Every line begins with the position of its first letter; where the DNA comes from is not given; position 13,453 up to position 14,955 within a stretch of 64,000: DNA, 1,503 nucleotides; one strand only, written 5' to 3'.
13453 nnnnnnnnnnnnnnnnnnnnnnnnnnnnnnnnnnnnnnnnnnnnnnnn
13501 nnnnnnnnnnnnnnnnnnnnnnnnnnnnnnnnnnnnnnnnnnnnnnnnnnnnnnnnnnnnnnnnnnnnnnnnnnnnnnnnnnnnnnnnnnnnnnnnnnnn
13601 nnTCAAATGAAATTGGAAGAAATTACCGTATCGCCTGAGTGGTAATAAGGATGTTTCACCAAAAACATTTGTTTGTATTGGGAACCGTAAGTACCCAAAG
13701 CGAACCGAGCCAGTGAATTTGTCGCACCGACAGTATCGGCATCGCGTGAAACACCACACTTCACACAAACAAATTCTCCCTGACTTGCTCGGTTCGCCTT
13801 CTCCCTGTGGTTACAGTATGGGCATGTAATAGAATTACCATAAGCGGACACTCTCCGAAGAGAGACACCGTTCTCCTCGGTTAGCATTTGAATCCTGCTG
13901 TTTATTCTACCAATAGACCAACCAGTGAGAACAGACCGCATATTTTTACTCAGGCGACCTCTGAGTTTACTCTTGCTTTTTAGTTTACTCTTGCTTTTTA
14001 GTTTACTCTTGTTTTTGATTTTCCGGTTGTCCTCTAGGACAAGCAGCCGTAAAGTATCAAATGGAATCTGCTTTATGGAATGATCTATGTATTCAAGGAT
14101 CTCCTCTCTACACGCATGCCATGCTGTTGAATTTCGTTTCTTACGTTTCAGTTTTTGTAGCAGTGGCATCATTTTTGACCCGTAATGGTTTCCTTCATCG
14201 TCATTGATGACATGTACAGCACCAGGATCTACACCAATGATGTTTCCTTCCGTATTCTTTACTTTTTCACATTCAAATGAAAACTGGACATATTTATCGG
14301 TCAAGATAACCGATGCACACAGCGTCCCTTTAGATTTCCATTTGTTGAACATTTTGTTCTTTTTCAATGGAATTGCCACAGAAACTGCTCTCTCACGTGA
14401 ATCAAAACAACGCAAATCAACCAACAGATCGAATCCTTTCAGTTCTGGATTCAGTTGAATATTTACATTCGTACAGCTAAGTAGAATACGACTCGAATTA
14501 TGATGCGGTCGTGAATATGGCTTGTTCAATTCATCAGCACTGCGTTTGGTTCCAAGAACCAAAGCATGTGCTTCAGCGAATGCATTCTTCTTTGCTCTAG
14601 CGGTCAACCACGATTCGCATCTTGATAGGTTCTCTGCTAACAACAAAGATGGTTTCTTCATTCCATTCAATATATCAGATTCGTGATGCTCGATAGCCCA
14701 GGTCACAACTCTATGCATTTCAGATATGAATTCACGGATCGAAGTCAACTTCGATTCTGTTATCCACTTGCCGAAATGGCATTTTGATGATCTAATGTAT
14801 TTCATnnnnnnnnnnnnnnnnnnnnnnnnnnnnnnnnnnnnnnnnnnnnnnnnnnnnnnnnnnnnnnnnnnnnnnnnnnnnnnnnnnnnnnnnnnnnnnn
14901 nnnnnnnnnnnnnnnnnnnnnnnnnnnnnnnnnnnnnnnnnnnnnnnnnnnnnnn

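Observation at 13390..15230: Intact TnpB (RuvC triad preserved) embedded in the late structural region and fused to a truncated SPFH gene, bounded by 38-bp direct repeats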

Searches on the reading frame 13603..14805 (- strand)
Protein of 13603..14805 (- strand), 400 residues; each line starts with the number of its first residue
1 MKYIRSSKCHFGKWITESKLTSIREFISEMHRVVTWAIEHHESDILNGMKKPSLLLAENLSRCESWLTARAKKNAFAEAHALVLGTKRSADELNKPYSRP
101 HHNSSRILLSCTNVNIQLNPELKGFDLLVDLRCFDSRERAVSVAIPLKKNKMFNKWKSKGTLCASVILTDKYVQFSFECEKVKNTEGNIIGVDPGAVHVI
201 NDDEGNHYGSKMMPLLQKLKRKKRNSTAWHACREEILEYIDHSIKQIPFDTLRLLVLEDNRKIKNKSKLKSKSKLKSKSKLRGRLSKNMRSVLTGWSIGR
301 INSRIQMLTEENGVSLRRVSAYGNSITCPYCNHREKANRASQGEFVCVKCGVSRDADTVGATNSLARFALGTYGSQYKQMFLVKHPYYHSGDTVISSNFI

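Call 3: search_protein_families(library=pfam, proteins=[window:13603-14805:-], max_evalue=0.01)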
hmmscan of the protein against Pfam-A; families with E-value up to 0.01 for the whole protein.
window:13603-14805:- (400 aa): 2 families
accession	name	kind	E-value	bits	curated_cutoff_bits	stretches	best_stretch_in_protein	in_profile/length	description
PF07282.18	Cas12f1-like_TNB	-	7.9e-10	39.2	26.3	1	300-363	3-59/60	Cas12f1-like, TNB domain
PF08271.17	Zn_Ribbon_TF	-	2.6e-05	24.1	29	1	327-352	2-27/43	TFIIB zinc-binding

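Call 11: find_related_loci(query=window:13603-14805:-, collection=viral_contigs, flank=8000)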
Query window:13603-14805:- (400 aa) in viral_contigs; peptide patterns used: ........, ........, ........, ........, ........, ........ (x = any residue, [..] = any of these).
14 stretches matched a pattern; 3 encode a relative of the query (tblastn E <= 1e-3); 3 distinct loci.
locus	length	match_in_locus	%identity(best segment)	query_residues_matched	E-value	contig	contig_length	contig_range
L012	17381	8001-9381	80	1-400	2e-149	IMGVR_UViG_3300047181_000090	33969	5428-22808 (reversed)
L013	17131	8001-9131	69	1-389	2e-179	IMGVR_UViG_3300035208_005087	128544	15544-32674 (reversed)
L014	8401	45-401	95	282-400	1e-72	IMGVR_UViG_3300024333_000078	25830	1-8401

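Call 27: find_homologous_proteins(query=window:13603-14805:-, max_evalue=0.00001)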
Query window:13603-14805:- (400 aa): 101 proteins with E <= 0.00001 among 8000 candidates.
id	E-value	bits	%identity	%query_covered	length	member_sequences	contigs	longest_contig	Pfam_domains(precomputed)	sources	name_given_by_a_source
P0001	1.3e-247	839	93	100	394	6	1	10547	PF07282.19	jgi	-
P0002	1.2e-215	734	82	100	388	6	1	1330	PF07282.19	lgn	-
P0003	3.9e-212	722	80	100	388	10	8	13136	PF07282.19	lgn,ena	-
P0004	1.4e-206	704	78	100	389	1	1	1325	PF07282.19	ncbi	-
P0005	1.9e-198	677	77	98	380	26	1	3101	PF07282.19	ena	-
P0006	5.5e-193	659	76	98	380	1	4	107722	PF07282.19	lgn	-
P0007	8.3e-193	659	75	98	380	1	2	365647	PF07282.19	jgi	-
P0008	7.9e-192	656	75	98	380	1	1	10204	PF07282.19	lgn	-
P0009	7.9e-191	652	75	97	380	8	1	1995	PF07282.19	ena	-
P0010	9.2e-186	636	73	98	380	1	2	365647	PF07282.19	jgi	-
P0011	2.2e-178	611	69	100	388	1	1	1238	PF07282.19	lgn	-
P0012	1.3e-174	599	69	98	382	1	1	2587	PF07282.19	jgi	-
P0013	4.0e-174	597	69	98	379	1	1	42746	PF07282.19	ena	-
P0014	4.9e-174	597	69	98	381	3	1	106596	PF07282.19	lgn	-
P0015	3.2e-173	594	69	97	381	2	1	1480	PF07282.19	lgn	-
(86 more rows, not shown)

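Call 28: find_encoding_contigs(protein=P0001, flank=6000, max_places=4)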
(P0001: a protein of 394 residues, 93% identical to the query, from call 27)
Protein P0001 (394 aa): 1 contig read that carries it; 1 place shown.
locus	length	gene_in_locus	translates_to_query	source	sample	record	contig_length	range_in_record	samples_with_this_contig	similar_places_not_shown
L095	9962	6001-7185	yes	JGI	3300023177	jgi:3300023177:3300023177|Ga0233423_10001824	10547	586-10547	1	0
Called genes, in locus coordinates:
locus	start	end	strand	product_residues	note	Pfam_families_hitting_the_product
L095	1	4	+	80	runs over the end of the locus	-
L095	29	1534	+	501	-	PF00145:DNA_methylase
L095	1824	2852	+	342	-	-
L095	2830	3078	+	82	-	-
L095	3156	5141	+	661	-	-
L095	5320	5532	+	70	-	-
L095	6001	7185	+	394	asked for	PF07282:Cas12f1-like_TNB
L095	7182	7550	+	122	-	PF00186:DHFR_1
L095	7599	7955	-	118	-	-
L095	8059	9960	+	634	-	?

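Call 29: find_encoding_contigs(protein=P0003, flank=4000, max_places=8)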
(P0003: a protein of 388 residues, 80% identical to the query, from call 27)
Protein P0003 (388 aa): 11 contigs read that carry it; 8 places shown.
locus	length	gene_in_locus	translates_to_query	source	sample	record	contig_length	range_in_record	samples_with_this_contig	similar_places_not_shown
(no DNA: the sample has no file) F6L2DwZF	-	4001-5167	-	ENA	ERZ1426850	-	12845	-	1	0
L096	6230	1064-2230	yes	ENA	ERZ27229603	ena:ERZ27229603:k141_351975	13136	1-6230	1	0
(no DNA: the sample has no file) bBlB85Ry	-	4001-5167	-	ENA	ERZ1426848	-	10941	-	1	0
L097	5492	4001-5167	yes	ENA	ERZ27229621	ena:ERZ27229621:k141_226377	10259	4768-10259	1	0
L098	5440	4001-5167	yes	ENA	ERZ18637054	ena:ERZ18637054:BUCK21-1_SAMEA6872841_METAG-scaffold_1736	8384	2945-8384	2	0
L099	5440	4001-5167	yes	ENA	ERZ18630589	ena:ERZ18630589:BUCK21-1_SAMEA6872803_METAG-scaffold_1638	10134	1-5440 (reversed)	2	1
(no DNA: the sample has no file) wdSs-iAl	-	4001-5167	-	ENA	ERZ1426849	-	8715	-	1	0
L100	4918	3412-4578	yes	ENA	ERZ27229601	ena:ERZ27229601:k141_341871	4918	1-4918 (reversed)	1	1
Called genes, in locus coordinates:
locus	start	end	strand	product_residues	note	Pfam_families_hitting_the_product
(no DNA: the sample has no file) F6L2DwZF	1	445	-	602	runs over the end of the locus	-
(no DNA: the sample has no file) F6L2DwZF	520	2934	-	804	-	PF22590:Cas3-like_C_2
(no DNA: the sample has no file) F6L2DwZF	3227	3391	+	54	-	-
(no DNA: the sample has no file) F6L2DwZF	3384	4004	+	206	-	PF00376:MerR, PF12728:HTH_17, PF13411:MerR_1, PF00239:Resolvase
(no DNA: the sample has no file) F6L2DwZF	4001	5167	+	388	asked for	PF07282:Cas12f1-like_TNB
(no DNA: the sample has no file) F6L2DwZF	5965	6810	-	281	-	PF12323:HTH_OrfB_IS605, PF01385:OrfB_IS605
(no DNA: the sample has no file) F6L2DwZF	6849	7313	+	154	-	-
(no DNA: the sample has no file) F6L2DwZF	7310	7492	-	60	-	-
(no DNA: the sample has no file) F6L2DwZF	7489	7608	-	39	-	?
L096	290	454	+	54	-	-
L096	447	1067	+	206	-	PF00376:MerR, PF12728:HTH_17, PF13411:MerR_1, PF00239:Resolvase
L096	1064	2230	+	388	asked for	PF07282:Cas12f1-like_TNB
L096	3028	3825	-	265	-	PF12323:HTH_OrfB_IS605, PF01385:OrfB_IS605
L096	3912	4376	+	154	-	-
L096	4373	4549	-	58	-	-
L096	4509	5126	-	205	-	-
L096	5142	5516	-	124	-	PF03235:GmrSD_N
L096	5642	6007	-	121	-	PF03013:Pyr_excise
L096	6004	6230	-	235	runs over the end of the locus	-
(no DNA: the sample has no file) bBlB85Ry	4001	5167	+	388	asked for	PF07282:Cas12f1-like_TNB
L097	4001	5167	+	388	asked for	PF07282:Cas12f1-like_TNB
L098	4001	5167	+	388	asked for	PF07282:Cas12f1-like_TNB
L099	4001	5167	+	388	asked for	PF07282:Cas12f1-like_TNB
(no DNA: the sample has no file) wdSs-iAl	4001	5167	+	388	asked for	PF07282:Cas12f1-like_TNB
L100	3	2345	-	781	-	?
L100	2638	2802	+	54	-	-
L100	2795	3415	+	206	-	PF00376:MerR, PF12728:HTH_17, PF13411:MerR_1, PF00239:Resolvase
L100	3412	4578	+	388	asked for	PF07282:Cas12f1-like_TNB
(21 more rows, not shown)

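Call 36: find_related_loci(query=A2, collection=viral_contigs, flank=3000)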
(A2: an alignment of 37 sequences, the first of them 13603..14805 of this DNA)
Query A2 (400 aa) in viral_contigs; peptide patterns used: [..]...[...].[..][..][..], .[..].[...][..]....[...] (x = any residue, [..] = any of these).
125 stretches matched a pattern; 18 encode a relative of the query (tblastn E <= 1e-3); 18 distinct loci.
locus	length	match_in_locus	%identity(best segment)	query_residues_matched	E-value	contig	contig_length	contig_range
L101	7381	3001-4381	80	1-400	6e-149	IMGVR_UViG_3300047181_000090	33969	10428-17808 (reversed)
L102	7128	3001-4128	52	1-390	3e-132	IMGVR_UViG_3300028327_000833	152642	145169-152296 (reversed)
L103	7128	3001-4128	52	1-390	1e-130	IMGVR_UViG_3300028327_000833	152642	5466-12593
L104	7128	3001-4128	52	1-390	4e-130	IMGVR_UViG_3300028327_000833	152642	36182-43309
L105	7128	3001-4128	51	1-390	2e-129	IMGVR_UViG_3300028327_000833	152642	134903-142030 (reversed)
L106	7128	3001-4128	51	1-390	5e-129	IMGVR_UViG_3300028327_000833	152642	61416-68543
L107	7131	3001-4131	69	1-389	5e-179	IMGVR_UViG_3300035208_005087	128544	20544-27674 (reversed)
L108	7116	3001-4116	43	1-379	3e-85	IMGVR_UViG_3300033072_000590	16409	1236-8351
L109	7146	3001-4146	40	1-392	4e-76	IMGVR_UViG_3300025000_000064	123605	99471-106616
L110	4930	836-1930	34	1-382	6e-54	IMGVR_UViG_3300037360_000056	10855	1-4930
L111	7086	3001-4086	34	1-378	5e-52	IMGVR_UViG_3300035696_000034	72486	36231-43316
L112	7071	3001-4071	30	1-375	4e-39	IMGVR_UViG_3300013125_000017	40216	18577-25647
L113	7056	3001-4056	29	1-367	2e-35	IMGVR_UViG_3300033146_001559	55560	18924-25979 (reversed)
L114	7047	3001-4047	31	1-365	5e-41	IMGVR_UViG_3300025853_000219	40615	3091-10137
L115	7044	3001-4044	28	5-367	3e-32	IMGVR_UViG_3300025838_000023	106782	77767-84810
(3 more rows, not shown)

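Call 37: find_related_loci(query=A2, collection=metagenome_contigs, flank=2500)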
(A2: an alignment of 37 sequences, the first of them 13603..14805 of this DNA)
Query A2 (400 aa) in metagenome_contigs; peptide patterns used: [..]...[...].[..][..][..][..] (x = any residue, [..] = any of these).
152 stretches matched a pattern; 127 encode a relative of the query (tblastn E <= 1e-3); the best 80 are kept; 80 distinct loci.
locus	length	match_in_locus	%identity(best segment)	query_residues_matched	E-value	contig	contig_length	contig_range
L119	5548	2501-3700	97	1-400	0e+0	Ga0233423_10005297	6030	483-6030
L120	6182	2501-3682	94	1-400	0e+0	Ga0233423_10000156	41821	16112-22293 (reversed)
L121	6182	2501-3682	93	1-400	0e+0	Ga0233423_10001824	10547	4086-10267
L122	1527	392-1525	69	1-390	0e+0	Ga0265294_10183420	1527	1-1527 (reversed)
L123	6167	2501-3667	68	1-400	2e-176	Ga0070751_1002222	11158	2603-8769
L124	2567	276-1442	68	1-400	0e+0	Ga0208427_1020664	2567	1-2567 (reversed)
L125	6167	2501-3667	68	1-400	2e-176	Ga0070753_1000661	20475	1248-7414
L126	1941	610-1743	68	1-390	0e+0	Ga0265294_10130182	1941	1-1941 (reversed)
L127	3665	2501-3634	68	1-390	0e+0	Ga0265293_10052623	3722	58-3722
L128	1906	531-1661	68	1-389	0e+0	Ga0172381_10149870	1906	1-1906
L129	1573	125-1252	65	1-389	0e+0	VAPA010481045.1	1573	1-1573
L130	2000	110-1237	65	1-389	6e-175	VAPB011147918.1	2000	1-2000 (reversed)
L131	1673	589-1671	64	1-374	1e-173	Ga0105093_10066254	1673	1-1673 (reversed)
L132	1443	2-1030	69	36-390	2e-174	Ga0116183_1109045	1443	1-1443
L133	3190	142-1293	60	1-390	4e-166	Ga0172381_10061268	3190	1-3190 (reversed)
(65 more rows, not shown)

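Call 60: search_solved_structures(query=A2, max_evalue=0.01)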
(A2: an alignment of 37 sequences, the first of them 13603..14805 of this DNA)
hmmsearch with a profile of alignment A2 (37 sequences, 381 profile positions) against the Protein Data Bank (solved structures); distinct sequences matched with E-value up to 0.01: 31.
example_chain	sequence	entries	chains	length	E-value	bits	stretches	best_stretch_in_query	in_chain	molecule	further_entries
8hr5_A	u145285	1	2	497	8.4e-16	61.1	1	275-352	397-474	Transposase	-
9nzq_A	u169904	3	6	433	2.9e-15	59.3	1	280-352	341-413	Cas12f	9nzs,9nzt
9nzp_A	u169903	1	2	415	5e-13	52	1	279-352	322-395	IS200/IS605 family element transposase accessory protein TnpB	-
8j12_A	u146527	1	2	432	5.7e-13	51.8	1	279-352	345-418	Transposase IS605 OrfB C-terminal domain-containing protein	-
8j3r_A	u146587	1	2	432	6.4e-13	51.6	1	279-352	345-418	Transposase IS605 OrfB C-terminal domain-containing protein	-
8j1j_A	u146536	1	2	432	6.5e-13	51.6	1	279-352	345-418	Transposase IS605 OrfB C-terminal domain-containing protein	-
7wju_A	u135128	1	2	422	7e-13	51.5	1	279-352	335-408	OrfB_Zn_ribbon domain-containing protein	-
8dzj_A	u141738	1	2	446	7.6e-13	51.4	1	279-352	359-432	OrfB_Zn_ribbon domain-containing protein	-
7odf_A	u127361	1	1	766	3.2e-11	46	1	222-357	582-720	Cas_phi3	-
23vw_A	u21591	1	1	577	8.7e-10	41.3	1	273-354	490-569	CRISPR-associated DNA-binding protein Cas12m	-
9nzo_B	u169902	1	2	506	1.6e-09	40.4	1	274-339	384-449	Cas12f Effector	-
9nzr_A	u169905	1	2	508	1.6e-09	40.4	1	274-339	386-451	Cas12f Nuclease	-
9i8y_A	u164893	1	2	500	2.1e-09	40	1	280-342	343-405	CRISPR-associated endodeoxyribonuclease Cas12f1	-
7lys_A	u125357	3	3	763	2.7e-09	39.7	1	284-358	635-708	CasPhi-2 | CasPhi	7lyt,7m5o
8iaz_A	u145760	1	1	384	1e-08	37.8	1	226-351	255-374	Transposase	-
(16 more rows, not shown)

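Call 61: search_protein_families(library=ncbifam, proteins=[window:13603-14805:-, L096:447-1067:+, L096:290-454:+], max_evalue=0.01)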
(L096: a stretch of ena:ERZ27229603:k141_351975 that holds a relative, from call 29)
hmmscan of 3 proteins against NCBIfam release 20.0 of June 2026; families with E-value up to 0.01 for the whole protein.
window:13603-14805:- (400 aa): 5 families
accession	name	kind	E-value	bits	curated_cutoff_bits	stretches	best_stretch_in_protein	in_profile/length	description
NF040570.1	guided_TnpB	subfamily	9.3e-15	54.8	100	1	150-367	152-389/389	RNA-guided endonuclease TnpB family protein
NF049972.1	CRISPR_Cas12f2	exception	0.00021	20.2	450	1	170-363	308-514/524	type V CRISPR-associated effector Cas12f2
NF003058.0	PRK03976.1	equivalog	0.00049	20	87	0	325-352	36-62/91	50S ribosomal protein L37ae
NF045604.1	cas_Cas12e_CasX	equivalog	0.00099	17.5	200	1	338-366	855-882/886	type V CRISPR RNA-guided endonuclease Cas12e/CasX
NF038192.1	V_cas_c2c8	exception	0.002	17.3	350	0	172-223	246-307/457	type V CRISPR-associated protein C2c8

L096:447-1067:+ (206 aa): 12 families
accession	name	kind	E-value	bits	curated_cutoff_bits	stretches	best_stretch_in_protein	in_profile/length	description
NF033518.0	transpos_IS607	equivalog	2.9e-56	190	110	1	9-201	1-187/187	IS607 family transposase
NF041201.1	recomb_XisF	equivalog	2.8e-15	56.2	375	1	69-203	3-135/465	fdxN element excision recombinase XisF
NF049883.1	resolv_YneB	equivalog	1.2e-13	51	175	1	68-160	3-96/211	YneB family resolvase-like protein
NF047343.1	SCCmet_CcrB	equivalog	1.1e-08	34.2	900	1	67-189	9-133/542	cassette chromosome recombinase CcrB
TIGR01764.1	excise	domain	1.2e-06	28.8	28.8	1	7-53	3-47/49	excisionase family DNA-binding protein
NF041849.1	trans_regNmlR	equivalog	2.5e-05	24.3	175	1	7-57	2-52/117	stress response transcriptional regulator NmlR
NF033787.1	HTH_BldC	subfamily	2.5e-05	24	77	1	10-52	7-48/49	BldC family transcriptional regulator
NF011617.0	PRK15043.1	equivalog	0.00017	21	417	1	8-104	6-101/243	HTH-type transcriptional regulator MlrA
NF047375.1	HeatShock_HspR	equivalog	0.0002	21.3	105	1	8-56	6-53/92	heat shock protein transcriptional repressor HspR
NF053740.1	TransRegTnrAGPos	equivalog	0.0011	19.1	140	1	5-60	12-68/108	hypothetical protein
TIGR02044.1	CueR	equivalog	0.0014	18.7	147.4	1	8-55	3-50/127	Cu(I)-responsive transcriptional regulator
NF052513.1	TransRegCarH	equivalog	0.004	16.5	400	1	8-72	9-75/274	HTH-type transcriptional repressor CarH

L096:290-454:+ (54 aa): 0 families

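Call 62: search_protein_families(library=phrogs, proteins=[window:13603-14805:-], max_evalue=0.001)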
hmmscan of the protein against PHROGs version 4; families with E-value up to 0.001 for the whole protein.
window:13603-14805:- (400 aa): 3 families
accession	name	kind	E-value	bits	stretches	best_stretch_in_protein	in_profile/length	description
phrog_506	-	integration and excision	2.7e-14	54.1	1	171-363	165-359/403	transposase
phrog_12300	-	integration and excision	2.7e-14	54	1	173-367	46-241/286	transposase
phrog_16792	-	unknown function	2.5e-05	25.6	1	216-367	9-156/180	-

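Call 74: find_related_loci(query=A2, collection=genome_contigs, flank=2500)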
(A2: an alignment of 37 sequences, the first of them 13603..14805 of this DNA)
Query A2 (400 aa) in genome_contigs; peptide patterns used: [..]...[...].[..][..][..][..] (x = any residue, [..] = any of these).
27 stretches matched a pattern; 3 encode a relative of the query (tblastn E <= 1e-3); 3 distinct loci.
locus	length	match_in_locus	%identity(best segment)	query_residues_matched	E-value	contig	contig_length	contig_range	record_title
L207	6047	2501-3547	27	1-368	2e-33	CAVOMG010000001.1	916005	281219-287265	MAG: uncultured Thermoplasmata archaeon isolate MFD00008.bin.2.88 genome assembly, contig: contig_16383, whole genome sh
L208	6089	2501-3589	27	2-379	1e-28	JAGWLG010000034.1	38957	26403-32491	MAG: Thermoplasmata archaeon isolate REEB18 contig-150_1186, whole genome shotgun sequence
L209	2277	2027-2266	34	1-83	3e-5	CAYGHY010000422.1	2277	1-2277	MAG TPA_asm: uncultured Oscillospiraceae bacterium isolate ERP113451_co2_28 genome assembly, contig: NODE_49621_length_2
